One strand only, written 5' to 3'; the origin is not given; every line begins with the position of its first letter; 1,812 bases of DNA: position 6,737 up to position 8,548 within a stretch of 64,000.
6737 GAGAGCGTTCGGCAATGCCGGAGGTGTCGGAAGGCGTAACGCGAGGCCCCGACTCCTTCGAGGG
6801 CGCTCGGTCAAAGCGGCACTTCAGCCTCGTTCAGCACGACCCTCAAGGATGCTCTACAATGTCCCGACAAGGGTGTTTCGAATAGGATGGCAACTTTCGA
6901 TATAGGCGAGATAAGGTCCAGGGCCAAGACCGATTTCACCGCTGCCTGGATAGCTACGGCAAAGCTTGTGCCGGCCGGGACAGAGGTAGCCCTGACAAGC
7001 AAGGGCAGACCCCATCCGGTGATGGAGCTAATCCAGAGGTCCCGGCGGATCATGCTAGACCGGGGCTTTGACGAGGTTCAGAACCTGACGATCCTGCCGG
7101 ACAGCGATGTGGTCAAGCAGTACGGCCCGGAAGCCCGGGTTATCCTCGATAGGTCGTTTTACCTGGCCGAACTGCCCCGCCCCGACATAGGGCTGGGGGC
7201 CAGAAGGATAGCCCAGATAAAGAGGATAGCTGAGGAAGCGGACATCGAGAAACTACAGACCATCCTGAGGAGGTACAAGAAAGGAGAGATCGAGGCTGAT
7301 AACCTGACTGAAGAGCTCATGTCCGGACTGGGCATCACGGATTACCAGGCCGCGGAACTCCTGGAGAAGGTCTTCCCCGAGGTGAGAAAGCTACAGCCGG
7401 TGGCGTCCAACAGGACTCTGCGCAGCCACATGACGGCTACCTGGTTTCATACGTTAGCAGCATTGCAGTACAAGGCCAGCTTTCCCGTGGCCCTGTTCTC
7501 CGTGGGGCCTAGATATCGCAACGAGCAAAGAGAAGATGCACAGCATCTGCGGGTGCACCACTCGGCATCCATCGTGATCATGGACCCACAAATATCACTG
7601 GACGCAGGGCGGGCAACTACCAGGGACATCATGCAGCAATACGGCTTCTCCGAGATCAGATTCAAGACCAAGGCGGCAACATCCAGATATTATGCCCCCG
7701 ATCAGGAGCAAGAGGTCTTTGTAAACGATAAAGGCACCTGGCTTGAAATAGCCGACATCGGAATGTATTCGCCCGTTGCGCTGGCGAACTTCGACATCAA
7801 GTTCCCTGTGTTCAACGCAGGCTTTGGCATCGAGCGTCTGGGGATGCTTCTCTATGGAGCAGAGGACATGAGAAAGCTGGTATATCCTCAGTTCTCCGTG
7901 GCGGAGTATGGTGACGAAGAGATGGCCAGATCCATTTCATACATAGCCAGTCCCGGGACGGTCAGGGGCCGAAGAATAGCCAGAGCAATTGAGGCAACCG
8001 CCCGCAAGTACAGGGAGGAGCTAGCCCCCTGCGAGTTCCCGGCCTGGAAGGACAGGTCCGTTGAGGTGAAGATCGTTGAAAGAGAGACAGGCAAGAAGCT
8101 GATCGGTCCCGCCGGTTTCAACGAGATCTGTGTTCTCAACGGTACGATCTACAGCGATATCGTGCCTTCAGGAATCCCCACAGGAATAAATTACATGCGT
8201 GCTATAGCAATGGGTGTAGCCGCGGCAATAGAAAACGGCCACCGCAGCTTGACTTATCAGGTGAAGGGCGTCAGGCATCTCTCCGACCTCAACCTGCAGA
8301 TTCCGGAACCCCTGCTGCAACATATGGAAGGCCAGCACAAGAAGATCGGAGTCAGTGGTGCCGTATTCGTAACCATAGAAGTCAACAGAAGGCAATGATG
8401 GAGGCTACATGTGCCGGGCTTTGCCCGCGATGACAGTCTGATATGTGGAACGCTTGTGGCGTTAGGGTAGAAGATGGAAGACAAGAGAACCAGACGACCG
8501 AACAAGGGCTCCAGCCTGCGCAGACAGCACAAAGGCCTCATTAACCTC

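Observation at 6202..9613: Archaeal-type tRNA-dependent cysteine biosynthesis (SepRS plus SepCysS) encoded side by side in a bacterium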

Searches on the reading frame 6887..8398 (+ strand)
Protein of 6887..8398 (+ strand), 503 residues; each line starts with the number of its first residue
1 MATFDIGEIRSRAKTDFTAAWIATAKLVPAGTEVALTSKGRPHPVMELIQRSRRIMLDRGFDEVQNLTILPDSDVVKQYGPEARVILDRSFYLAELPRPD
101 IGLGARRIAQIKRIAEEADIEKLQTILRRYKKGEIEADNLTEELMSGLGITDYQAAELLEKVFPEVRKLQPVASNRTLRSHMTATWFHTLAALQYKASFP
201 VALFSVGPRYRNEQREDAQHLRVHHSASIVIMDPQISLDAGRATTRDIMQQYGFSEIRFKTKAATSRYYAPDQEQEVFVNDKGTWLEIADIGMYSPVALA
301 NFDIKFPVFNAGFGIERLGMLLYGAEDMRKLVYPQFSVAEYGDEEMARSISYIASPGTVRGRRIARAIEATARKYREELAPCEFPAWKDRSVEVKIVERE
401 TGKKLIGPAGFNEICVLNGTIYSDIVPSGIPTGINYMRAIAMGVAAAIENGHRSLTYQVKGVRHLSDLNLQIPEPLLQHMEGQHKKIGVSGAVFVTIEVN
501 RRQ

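Call 4: search_protein_families(library=pfam, proteins=[window:6887-8398:+])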
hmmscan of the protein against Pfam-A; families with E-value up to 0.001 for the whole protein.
window:6887-8398:+ (503 aa): 2 families
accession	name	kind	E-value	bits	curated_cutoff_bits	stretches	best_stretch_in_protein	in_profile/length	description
PF01409.25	tRNA-synt_2d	-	4.9e-47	160.9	19.8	1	100-338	3-242/246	tRNA synthetases class II core domain (F)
PF17759.6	tRNA_synthFbeta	-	1.5e-06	28.3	22.4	0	177-309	73-208/214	Phenylalanyl tRNA synthetase beta chain CLM domain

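Call 5: search_protein_families(library=ncbifam, proteins=[window:6887-8398:+])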
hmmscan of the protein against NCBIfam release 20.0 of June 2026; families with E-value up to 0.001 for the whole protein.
window:6887-8398:+ (503 aa): 5 families
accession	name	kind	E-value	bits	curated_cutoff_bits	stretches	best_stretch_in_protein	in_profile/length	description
TIGR00470.1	sepS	equivalog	4.4e-129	431.3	380.65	1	8-500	7-531/533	O-phosphoserine--tRNA ligase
TIGR00468.1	pheS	equivalog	7.5e-24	84.5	237.45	1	172-336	155-316/324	phenylalanine--tRNA ligase subunit alpha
NF003210.0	PRK04172.1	equivalog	1.3e-23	83.6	350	1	172-331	328-480/496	phenylalanine--tRNA ligase subunit alpha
NF051887.1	PheS_related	equivalog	5.8e-10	38.8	300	1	172-333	68-230/349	PheS-related mystery ligase SrmL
TIGR02367.1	PylS_Cterm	equivalog_domain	1.8e-05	24.2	178.15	1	171-330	75-227/242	pyrrolysine--tRNA(Pyl) ligase large subunit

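Call 9: find_homologous_proteins(query=window:6887-8398:+)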
Query window:6887-8398:+ (503 aa): 833 proteins with E <= 0.001 among 8000 candidates; the best 120 are listed.
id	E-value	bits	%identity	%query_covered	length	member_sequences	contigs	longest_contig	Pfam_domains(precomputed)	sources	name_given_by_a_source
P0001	0.0e+0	1124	100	100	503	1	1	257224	PF01409.26,PF17759.7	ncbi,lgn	ncbi:MAG: O-phosphoserine--tRNA ligase [Dehalococcoidia bacterium]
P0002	0.0e+0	1020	90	100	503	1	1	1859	PF01409.26,PF17759.7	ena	-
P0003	5.6e-273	924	80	100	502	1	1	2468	PF01409.26,PF17759.7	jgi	jgi:O-phosphoseryl-tRNA synthetase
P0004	4.0e-272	921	80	99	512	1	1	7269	PF01409.26,PF17759.7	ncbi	ncbi:MAG: O-phosphoserine--tRNA ligase [Dehalococcoidia bacterium]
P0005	1.3e-271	919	80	100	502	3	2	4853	PF01409.26,PF17759.7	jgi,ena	-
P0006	1.8e-271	919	80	100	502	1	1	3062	PF01409.26,PF17759.7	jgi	jgi:O-phosphoseryl-tRNA synthetase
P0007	3.4e-271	918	79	100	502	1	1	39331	PF01409.26,PF17759.7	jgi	jgi:O-phosphoseryl-tRNA synthetase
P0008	8.2e-271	917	79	100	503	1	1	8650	PF01409.26,PF17759.7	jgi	-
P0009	8.7e-271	917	80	99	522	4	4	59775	PF01409.26,PF17759.7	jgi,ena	-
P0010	9.3e-271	917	79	100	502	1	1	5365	PF01409.26,PF17759.7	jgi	jgi:O-phosphoseryl-tRNA synthetase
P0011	9.9e-271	917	79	100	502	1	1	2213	PF01409.26,PF17759.7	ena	-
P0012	1.3e-270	916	79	100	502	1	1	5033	PF01409.26,PF17759.7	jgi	-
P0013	2.2e-270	915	80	99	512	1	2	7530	PF01409.26,PF17759.7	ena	-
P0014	3.2e-270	915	80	100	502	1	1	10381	PF01409.26,PF17759.7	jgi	jgi:O-phosphoseryl-tRNA synthetase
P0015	3.3e-270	915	79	99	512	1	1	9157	PF01409.26,PF17759.7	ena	-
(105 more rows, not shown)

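Call 14: search_solved_structures(query=window:6887-8398:+, show_alignments=2)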
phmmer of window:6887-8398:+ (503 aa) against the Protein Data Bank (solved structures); distinct sequences matched with E-value up to 0.001: 18.
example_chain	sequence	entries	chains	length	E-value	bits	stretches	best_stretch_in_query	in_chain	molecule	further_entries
2du3_A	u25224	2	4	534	1.7e-109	369.9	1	4-498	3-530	O-phosphoseryl-tRNA synthetase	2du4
2du5_A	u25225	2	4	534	3.9e-108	365.5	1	4-498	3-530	O-phosphoseryl-tRNA synthetase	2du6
2du7_A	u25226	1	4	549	4.3e-103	348.8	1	3-499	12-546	O-phosphoseryl-tRNA synthetase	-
5x6c_A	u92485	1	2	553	4.4e-103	348.8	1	3-499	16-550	O-phosphoserine--tRNA(Cys) ligase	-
2odr_B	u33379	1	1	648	7.9e-94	318.3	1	7-500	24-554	phosphoseryl-tRNA synthetase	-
2odr_A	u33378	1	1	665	8.9e-94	318.1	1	7-500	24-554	phosphoseryl-tRNA synthetase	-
2odr_D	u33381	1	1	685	1e-93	317.9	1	7-500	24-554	phosphoseryl-tRNA synthetase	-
2odr_C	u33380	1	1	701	1.1e-93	317.8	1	7-500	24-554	phosphoseryl-tRNA synthetase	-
9udl_A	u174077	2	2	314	3.2e-13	52.5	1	174-334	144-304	Phenylalanine--tRNA ligase alpha subunit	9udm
8s8b_A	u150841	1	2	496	4.8e-13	51.9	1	173-332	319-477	Phenylalanyl-tRNA Synthetase alpha subunit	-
3l4g_A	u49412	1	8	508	6.4e-13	51.5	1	174-344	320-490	Phenylalanyl-tRNA synthetase alpha chain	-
3pco_A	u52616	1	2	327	2e-11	46.6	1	176-331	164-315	Phenylalanyl-tRNA synthetase, alpha subunit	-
6oz5_A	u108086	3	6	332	2.1e-11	46.5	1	176-331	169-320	Phenylalanine--tRNA ligase alpha subunit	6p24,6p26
7n8y_A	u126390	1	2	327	2.6e-11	46.2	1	176-331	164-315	Phenylalanine--tRNA ligase alpha subunit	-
7by6_A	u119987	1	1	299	9.9e-09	37.7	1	175-331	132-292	Phenylalanyl-tRNA synthetase beta chain, putative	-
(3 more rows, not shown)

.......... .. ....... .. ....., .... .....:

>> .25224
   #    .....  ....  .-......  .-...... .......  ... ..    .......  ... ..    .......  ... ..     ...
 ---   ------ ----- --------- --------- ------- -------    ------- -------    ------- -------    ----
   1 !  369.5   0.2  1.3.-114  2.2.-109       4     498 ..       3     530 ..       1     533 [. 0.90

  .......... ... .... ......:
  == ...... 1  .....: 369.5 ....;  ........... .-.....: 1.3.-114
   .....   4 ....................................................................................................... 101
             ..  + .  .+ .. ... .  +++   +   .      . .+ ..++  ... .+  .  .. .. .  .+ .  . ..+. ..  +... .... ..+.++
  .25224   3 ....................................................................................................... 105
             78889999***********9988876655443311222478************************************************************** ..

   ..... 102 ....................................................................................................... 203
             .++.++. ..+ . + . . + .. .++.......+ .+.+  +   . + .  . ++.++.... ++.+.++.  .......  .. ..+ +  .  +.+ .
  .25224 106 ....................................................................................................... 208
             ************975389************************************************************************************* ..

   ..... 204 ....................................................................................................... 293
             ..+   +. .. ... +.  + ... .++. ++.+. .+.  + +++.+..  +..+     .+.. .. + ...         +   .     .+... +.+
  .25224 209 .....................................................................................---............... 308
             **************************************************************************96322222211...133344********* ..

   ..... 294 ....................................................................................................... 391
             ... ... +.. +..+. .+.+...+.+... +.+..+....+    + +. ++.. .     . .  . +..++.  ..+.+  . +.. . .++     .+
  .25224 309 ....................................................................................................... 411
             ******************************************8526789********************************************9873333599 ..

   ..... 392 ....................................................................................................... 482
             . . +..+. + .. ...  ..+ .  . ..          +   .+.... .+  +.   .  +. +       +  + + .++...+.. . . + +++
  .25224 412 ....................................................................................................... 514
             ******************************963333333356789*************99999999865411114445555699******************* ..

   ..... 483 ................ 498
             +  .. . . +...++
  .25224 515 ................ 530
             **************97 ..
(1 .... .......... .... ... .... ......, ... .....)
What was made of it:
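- On SepRS (O-phosphoserine--tRNA ligase, TIGR00470): Residues 4-498 align with 3-530 of 2du3 in one stretch (call 14).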

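Call 23: find_related_loci(query=window:6887-8398:+, collection=genome_contigs, flank=10000)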
Query window:6887-8398:+ (503 aa) in genome_contigs; peptide patterns used: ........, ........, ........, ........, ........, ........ (x = any residue, [..] = any of these).
187 stretches matched a pattern; 73 encode a relative of the query (tblastn E <= 1e-3); 73 distinct loci.
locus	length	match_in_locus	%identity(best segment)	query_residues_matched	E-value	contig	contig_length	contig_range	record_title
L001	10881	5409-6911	78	1-501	0e+0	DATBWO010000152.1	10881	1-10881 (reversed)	MAG TPA_asm: Dehalococcoidia bacterium isolate SMAG_U7543 k141_1364562, whole genome shotgun sequence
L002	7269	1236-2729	80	1-498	0e+0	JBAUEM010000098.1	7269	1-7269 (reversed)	MAG: Dehalococcoidia bacterium isolate MFD13097_ilm_asm_bin13 k127_225606, whole genome shotgun sequence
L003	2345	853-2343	79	1-497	0e+0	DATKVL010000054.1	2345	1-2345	MAG TPA_asm: Dehalococcoidia bacterium isolate SMAG_U14132 k141_1443665, whole genome shotgun sequence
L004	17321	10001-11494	78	1-498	0e+0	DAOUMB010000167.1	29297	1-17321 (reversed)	MAG TPA_asm: Dehalococcoidia bacterium isolate W31_73 k127_663037, whole genome shotgun sequence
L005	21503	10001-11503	79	1-501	0e+0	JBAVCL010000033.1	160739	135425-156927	MAG: Dehalococcoidia bacterium isolate MFD04490_ilm_asm_bin16 k127_81752, whole genome shotgun sequence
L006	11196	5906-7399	79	1-498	0e+0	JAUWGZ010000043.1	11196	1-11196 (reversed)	MAG: Dehalococcoidia bacterium isolate CSMAG_2255 CSMAG_2255_k141_1520290_length_11196_cov_10.0000, whole genome shotgun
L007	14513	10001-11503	78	1-501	0e+0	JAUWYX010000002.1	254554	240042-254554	MAG: Dehalococcoidia bacterium isolate CSMAG_2721 CSMAG_2721_k141_207513_length_254554_cov_99.9829, whole genome shotgun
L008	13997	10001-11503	78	1-501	0e+0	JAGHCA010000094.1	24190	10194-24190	MAG: Dehalococcoidia bacterium isolate AUK270 PB_MBMC_224_c_000000000058, whole genome shotgun sequence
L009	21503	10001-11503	77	1-501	0e+0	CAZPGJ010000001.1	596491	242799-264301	MAG TPA_asm: uncultured Dehalococcoidales bacterium isolate binchicken_co294_83 genome assembly, contig: NODE_8_length_5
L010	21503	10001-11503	77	1-501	0e+0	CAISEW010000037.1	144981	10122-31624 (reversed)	MAG: uncultured Chloroflexi bacterium isolate AlinenSedimentsD2_bin-0330 genome assembly, contig: bin-0330:37/63, whole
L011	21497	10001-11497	77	1-499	0e+0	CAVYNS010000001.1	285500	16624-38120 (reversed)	MAG: uncultured Chloroflexia bacterium isolate MFD04408.bin.1.133 genome assembly, contig: contig_24670, whole genome sh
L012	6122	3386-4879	77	1-498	0e+0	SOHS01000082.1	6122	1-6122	MAG: Dehalococcoidia bacterium isolate E26_bin16 NODE_698_length_6122_cov_34.618428, whole genome shotgun sequence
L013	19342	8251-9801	75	1-498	0e+0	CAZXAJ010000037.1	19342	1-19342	MAG TPA_asm: uncultured Dehalococcoidales bacterium isolate binchicken_co334_347 genome assembly, contig: NODE_4861_leng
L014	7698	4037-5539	76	1-501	0e+0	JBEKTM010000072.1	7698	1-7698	MAG: Dehalococcoidia bacterium isolate SPRUCE 558 SPRUCE_558_72, whole genome shotgun sequence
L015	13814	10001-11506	75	1-502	0e+0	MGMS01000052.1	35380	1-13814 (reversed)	MAG: Chloroflexi bacterium RBG_13_51_36 RBG_13_scaffold_802, whole genome shotgun sequence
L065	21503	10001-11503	79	1-501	0e+0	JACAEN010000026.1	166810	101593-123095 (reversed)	MAG: Chloroflexota bacterium isolate L.E.CH.35 k119_778667, whole genome shotgun sequence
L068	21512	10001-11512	78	1-501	0e+0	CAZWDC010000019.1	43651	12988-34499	MAG TPA_asm: uncultured Dehalococcoidales bacterium isolate SRP231805_co4_166 genome assembly, contig: k141_446324, whol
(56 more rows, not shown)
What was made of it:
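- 73 species genomes, all Dehalococcoidia/Chloroflexota, carry it (call 23).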

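Call 43: search_protein_families(library=pfam, proteins=[L001:2455-3399:+, L001:3396-4127:+, L012:1424-2467:-, L012:2484-2942:-, L011:11674-12615:+, L010:12868-14028:+, L010:14141-15289:+, L005:13258-13845:+, L065:11557-11892:+, L068:11580-11912:+], max_evalue=0.01)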
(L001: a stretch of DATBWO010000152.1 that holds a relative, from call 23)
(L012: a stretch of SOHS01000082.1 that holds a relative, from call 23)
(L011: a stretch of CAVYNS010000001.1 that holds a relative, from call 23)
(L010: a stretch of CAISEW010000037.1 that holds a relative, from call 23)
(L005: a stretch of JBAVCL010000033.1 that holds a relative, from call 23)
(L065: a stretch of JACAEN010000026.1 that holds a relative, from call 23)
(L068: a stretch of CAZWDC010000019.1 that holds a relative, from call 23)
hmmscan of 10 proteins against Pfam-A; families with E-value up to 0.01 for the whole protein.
L001:2455-3399:+ (314 aa): 8 families
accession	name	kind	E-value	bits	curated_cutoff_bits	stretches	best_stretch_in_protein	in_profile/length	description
PF00005.33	ABC_tran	-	1.4e-32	113.6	25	1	28-170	2-136/137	ABC transporter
PF13304.12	AAA_21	-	1.4e-13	52.1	27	1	105-199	199-298/304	AAA domain, putative AbiEii toxin, Type IV TA system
PF13732.12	DrrA1-3_C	-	1.1e-07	32.9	27.4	1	223-307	1-80/81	ATP-binding protein DrrA1-3-like, C-terminal domain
PF13175.12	AAA_15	-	0.00014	22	32.1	0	37-77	24-55/374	AAA ATPase domain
PF13476.12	AAA_23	-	0.0002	22.5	27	1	30-153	15-134/201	AAA domain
PF25199.1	nSTAND_NTPase5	-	0.00033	20.9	34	1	35-88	39-93/145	Novel STAND NTPase 5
PF02463.25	SMC_N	-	0.0032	17.4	40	0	41-200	28-198/220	RecF/RecN/SMC N terminal domain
PF02702.23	KdpD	-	0.008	16.1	26.1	0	116-245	41-167/210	Osmosensitive K+ channel His kinase sensor domain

L001:3396-4127:+ (243 aa): 2 families
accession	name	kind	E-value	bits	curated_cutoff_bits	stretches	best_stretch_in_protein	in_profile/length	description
PF01061.29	ABC2_membrane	-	2.8e-25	89.6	26.9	1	3-207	3-210/211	ABC-2 type transporter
PF12698.13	ABC2_membrane_3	-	9.7e-18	64.8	31.6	1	51-234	162-346/347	ABC-2 family transporter protein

L012:1424-2467:- (347 aa): 1 family
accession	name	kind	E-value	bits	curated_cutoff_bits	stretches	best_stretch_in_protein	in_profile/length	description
PF01226.23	Form_Nir_trans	-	5.7e-79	265.3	34.6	1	13-274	1-239/240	Formate/nitrite transporter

L012:2484-2942:- (152 aa): 1 family
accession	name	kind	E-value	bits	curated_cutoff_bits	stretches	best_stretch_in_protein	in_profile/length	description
PF00027.35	cNMP_binding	-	2.4e-18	66.3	27.5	1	30-119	1-89/89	Cyclic nucleotide-binding domain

L011:11674-12615:+ (313 aa): 2 families
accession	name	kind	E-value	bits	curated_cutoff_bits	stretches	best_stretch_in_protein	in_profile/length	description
PF01545.26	Cation_efflux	-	4e-50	170.8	26.6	1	23-216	2-198/198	Cation efflux family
PF16916.11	ZT_dimer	-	2.9e-23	82.1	26.7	1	221-298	2-78/78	Dimerisation domain of Zinc Transporter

L010:12868-14028:+ (386 aa): 1 family
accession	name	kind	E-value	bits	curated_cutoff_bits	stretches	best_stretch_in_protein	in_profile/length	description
PF04143.19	Sulf_transp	-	1.5e-16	61.2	27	2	239-365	1-132/310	Sulphur transport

L010:14141-15289:+ (382 aa): 6 families
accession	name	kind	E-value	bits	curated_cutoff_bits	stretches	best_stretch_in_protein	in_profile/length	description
PF00266.25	Aminotran_5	-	1.5e-94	317.4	21.5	1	2-370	1-369/371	Aminotransferase class-V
PF00155.27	Aminotran_1_2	-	1e-10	41.8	19.7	1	13-175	18-187/361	Aminotransferase class I and II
PF01041.23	DegT_DnrJ_EryC1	-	5.4e-10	39.5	19.8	1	67-297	43-263/360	DegT/DnrJ/EryC1/StrS aminotransferase family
PF01053.26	Cys_Met_Meta_PP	-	7.8e-10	38.3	27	1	69-223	73-223/381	Cys/Met metabolism PLP-dependent enzyme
PF01212.27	Beta_elim_lyase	-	2e-07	31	27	1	41-204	28-204/288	Beta-eliminating lyase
PF06838.17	Met_gamma_lyase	-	6e-05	22.2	24.2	1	70-146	80-164/405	Methionine gamma-lyase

L005:13258-13845:+ (195 aa): 1 family
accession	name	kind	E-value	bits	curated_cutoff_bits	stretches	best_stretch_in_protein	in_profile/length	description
PF01944.22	SpoIIM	-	4.8e-30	105.1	26.9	1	20-186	2-163/163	Stage II sporulation protein M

L065:11557-11892:+ (111 aa): 0 families

L068:11580-11912:+ (110 aa): 1 family
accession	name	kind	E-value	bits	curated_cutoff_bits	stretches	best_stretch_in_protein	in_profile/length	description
PF11345.13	DUF3147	-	0.0019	19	23.6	1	9-107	4-106/111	Protein of unknown function (DUF3147)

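Call 48: find_encoding_contigs(protein=window:6887-8398:+, flank=10000, max_places=3)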
Protein window:6887-8398:+ (503 aa): 1 contig read that carries it; 1 place shown.
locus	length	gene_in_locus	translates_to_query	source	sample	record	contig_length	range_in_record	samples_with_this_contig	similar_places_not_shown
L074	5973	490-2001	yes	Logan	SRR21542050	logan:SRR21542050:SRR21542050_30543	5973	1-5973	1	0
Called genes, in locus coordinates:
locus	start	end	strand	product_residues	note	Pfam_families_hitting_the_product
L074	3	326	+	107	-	?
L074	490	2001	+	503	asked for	PF17759:tRNA_synthFbeta (faint), PF01409:tRNA-synt_2d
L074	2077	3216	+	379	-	PF00155:Aminotran_1_2, PF00266:Aminotran_5, PF05889:SepSecS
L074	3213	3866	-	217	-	PF00583:Acetyltransf_1, PF13673:Acetyltransf_10, PF13508:Acetyltransf_7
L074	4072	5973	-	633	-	?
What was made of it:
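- Tried and rejected: Walking along the 257-kb source contig to look for cysS or tRNA-Cys. find_encoding_contigs gave only a 5,973-bp Logan contig of run SRR21542050 (call 48), so this was abandoned.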

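Call 60: list_cluster_members(proteins=[P0001, P0121])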
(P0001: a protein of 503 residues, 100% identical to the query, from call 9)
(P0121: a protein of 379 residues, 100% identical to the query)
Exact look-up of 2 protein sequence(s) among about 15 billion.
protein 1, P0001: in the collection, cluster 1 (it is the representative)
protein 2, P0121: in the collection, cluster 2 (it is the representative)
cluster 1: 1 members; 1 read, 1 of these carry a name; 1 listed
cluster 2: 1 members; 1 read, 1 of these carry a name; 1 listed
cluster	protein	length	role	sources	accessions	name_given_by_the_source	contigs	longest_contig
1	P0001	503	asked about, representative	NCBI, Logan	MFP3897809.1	MAG: O-phosphoserine--tRNA ligase [Dehalococcoidia bacterium]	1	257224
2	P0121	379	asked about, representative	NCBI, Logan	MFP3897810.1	MAG: O-phospho-L-seryl-tRNA:Cys-tRNA synthase [Dehalococcoidia bacterium]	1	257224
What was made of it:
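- GenBank already names both proteins accordingly (call 60). The source is a metagenome-assembled genome (calls 9, 60).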
